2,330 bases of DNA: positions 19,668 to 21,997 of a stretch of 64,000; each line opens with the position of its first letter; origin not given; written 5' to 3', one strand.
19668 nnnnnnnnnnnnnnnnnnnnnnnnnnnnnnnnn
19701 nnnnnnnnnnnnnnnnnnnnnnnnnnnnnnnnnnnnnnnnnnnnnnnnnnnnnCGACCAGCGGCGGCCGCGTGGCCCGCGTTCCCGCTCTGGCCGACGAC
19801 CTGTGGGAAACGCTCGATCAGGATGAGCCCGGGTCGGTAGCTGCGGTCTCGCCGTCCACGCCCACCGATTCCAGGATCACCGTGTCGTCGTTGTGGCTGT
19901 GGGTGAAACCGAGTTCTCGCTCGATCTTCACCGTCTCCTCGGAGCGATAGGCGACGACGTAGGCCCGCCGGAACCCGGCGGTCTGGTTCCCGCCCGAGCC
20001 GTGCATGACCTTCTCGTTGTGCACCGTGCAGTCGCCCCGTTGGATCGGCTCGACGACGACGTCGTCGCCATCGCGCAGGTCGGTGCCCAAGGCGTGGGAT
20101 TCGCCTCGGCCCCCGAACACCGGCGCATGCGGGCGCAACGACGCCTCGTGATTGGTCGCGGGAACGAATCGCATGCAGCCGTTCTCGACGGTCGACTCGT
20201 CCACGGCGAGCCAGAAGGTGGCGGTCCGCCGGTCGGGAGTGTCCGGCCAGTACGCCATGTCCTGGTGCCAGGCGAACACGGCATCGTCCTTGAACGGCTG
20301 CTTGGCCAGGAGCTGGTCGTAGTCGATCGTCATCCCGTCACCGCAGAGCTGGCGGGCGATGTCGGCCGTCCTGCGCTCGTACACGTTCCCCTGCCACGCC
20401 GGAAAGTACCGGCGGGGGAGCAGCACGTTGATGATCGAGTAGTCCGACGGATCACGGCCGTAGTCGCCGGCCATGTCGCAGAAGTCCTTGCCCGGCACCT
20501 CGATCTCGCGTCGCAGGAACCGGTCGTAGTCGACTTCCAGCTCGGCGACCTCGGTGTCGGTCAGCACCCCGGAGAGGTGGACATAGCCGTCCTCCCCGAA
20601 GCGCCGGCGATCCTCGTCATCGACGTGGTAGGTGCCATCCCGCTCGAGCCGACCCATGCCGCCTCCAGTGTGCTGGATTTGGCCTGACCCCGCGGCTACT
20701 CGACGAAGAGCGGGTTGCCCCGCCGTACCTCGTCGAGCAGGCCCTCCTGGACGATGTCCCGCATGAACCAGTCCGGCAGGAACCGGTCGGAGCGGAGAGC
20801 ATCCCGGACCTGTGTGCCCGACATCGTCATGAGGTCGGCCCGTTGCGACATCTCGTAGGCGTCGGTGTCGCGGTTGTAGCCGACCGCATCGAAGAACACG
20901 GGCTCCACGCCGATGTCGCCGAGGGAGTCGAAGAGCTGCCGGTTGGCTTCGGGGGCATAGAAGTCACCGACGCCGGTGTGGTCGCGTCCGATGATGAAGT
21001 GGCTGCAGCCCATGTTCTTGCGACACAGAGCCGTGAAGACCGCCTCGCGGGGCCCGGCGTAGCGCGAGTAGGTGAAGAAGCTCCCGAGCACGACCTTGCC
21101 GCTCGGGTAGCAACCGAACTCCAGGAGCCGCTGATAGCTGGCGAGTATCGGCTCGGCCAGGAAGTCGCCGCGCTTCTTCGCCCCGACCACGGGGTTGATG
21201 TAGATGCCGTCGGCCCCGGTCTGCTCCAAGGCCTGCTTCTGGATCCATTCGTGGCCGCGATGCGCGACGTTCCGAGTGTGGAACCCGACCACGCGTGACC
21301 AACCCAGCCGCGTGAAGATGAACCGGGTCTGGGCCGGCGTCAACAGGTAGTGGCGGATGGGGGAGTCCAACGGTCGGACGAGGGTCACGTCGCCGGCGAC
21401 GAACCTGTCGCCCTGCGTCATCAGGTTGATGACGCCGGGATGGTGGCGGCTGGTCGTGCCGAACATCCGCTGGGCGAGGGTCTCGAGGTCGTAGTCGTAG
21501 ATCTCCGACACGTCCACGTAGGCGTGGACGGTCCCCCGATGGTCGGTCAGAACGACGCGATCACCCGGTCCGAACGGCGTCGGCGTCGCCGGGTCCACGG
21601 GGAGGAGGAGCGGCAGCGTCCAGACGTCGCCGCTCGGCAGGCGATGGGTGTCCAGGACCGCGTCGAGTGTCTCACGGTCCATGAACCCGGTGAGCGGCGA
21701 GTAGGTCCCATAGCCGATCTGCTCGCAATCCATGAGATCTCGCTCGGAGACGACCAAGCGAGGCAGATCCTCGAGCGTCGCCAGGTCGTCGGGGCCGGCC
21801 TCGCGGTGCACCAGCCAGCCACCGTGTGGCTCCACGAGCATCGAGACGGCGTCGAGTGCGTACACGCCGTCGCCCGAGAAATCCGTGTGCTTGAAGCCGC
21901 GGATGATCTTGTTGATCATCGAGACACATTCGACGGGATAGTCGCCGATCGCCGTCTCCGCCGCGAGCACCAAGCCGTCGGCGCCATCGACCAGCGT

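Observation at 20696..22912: Pyruvate-kinase-like catalytic domain fused in frame to ATP sulfurylase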

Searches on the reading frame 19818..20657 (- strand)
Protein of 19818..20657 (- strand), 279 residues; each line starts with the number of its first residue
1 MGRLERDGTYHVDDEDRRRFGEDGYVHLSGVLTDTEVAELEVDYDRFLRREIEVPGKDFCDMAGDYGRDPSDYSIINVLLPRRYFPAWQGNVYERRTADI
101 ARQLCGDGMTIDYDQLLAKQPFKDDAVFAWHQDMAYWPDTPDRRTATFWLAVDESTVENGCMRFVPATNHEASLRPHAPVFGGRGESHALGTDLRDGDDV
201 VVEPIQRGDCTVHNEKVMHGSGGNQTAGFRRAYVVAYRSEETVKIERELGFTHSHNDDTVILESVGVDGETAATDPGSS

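Call 9: search_protein_families(library=pfam, proteins=[window:19818-20657:-], max_evalue=0.001)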
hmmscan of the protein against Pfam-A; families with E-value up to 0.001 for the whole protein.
window:19818-20657:- (279 aa): 1 family
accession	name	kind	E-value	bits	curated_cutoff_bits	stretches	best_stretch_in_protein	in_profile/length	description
PF05721.19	PhyH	-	1.3e-29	104.4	22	1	21-232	2-213/213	Phytanoyl-CoA dioxygenase (PhyH)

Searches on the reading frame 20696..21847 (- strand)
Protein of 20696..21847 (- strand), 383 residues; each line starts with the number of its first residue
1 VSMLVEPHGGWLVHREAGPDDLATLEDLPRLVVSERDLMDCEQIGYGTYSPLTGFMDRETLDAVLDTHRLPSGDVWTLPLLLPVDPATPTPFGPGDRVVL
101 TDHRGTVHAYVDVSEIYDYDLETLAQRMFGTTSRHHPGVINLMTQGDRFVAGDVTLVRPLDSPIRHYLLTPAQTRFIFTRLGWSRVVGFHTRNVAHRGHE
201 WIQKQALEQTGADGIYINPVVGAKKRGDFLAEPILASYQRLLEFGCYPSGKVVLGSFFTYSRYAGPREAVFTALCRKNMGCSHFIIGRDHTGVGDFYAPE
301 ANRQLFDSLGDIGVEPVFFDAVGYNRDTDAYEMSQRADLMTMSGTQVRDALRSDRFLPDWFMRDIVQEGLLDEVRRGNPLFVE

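Call 28: search_solved_structures(query=window:20696-21847:-, max_evalue=1e-20, show_alignments=3)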
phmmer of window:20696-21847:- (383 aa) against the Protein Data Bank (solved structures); distinct sequences matched with E-value up to 1e-20: 16.
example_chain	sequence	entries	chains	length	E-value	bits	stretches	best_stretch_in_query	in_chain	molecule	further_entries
8a8d_A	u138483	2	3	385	6e-82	279.1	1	3-369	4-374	ATP sulfurylase from Methanothermococcus thermolithotrophicus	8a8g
1v47_A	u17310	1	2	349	1.9e-70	241.2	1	25-324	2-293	ATP sulfurylase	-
1i2d_A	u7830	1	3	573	8e-57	196.4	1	6-364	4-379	ATP SULFURYLASE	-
1m8p_A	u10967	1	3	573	5.3e-56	193.7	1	6-364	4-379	sulfate adenylyltransferase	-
2gks_A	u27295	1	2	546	1e-54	189.4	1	28-370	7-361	Bifunctional SAT/APS kinase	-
1g8f_A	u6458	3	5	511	1.5e-48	169.1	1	31-364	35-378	SULFATE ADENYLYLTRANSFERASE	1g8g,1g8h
1r6x_A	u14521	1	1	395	1.9e-48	168.8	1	32-364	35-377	ATP:sulfate adenylyltransferase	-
1j70_A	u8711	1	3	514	3e-48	168.1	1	27-364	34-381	ATP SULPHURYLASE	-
1jec_A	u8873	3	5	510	4.2e-48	167.6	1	32-364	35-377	SULFATE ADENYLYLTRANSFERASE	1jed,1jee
4dnx_A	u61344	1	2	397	9.8e-46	159.9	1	25-375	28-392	Sulfate adenylyltransferase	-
1jhd_A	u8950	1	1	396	5e-43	150.9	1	25-373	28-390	SULFATE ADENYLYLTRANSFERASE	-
4maf_A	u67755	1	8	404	4.8e-31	111.5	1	3-362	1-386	ATP sulfurylase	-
7fh3_A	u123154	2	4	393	9.9e-27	97.3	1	23-371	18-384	Bifunctional 3'-phosphoadenosine 5'-phosphosulfate synthase 2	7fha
2qjf_A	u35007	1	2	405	1.7e-23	86.6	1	25-363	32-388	Bifunctional 3'-phosphoadenosine 5'-phosphosulfate synthetase 1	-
1x6v_B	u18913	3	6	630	8.9e-23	84.3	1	25-363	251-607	Bifunctional 3'-phosphoadenosine 5'-phosphosulfate synthetase 1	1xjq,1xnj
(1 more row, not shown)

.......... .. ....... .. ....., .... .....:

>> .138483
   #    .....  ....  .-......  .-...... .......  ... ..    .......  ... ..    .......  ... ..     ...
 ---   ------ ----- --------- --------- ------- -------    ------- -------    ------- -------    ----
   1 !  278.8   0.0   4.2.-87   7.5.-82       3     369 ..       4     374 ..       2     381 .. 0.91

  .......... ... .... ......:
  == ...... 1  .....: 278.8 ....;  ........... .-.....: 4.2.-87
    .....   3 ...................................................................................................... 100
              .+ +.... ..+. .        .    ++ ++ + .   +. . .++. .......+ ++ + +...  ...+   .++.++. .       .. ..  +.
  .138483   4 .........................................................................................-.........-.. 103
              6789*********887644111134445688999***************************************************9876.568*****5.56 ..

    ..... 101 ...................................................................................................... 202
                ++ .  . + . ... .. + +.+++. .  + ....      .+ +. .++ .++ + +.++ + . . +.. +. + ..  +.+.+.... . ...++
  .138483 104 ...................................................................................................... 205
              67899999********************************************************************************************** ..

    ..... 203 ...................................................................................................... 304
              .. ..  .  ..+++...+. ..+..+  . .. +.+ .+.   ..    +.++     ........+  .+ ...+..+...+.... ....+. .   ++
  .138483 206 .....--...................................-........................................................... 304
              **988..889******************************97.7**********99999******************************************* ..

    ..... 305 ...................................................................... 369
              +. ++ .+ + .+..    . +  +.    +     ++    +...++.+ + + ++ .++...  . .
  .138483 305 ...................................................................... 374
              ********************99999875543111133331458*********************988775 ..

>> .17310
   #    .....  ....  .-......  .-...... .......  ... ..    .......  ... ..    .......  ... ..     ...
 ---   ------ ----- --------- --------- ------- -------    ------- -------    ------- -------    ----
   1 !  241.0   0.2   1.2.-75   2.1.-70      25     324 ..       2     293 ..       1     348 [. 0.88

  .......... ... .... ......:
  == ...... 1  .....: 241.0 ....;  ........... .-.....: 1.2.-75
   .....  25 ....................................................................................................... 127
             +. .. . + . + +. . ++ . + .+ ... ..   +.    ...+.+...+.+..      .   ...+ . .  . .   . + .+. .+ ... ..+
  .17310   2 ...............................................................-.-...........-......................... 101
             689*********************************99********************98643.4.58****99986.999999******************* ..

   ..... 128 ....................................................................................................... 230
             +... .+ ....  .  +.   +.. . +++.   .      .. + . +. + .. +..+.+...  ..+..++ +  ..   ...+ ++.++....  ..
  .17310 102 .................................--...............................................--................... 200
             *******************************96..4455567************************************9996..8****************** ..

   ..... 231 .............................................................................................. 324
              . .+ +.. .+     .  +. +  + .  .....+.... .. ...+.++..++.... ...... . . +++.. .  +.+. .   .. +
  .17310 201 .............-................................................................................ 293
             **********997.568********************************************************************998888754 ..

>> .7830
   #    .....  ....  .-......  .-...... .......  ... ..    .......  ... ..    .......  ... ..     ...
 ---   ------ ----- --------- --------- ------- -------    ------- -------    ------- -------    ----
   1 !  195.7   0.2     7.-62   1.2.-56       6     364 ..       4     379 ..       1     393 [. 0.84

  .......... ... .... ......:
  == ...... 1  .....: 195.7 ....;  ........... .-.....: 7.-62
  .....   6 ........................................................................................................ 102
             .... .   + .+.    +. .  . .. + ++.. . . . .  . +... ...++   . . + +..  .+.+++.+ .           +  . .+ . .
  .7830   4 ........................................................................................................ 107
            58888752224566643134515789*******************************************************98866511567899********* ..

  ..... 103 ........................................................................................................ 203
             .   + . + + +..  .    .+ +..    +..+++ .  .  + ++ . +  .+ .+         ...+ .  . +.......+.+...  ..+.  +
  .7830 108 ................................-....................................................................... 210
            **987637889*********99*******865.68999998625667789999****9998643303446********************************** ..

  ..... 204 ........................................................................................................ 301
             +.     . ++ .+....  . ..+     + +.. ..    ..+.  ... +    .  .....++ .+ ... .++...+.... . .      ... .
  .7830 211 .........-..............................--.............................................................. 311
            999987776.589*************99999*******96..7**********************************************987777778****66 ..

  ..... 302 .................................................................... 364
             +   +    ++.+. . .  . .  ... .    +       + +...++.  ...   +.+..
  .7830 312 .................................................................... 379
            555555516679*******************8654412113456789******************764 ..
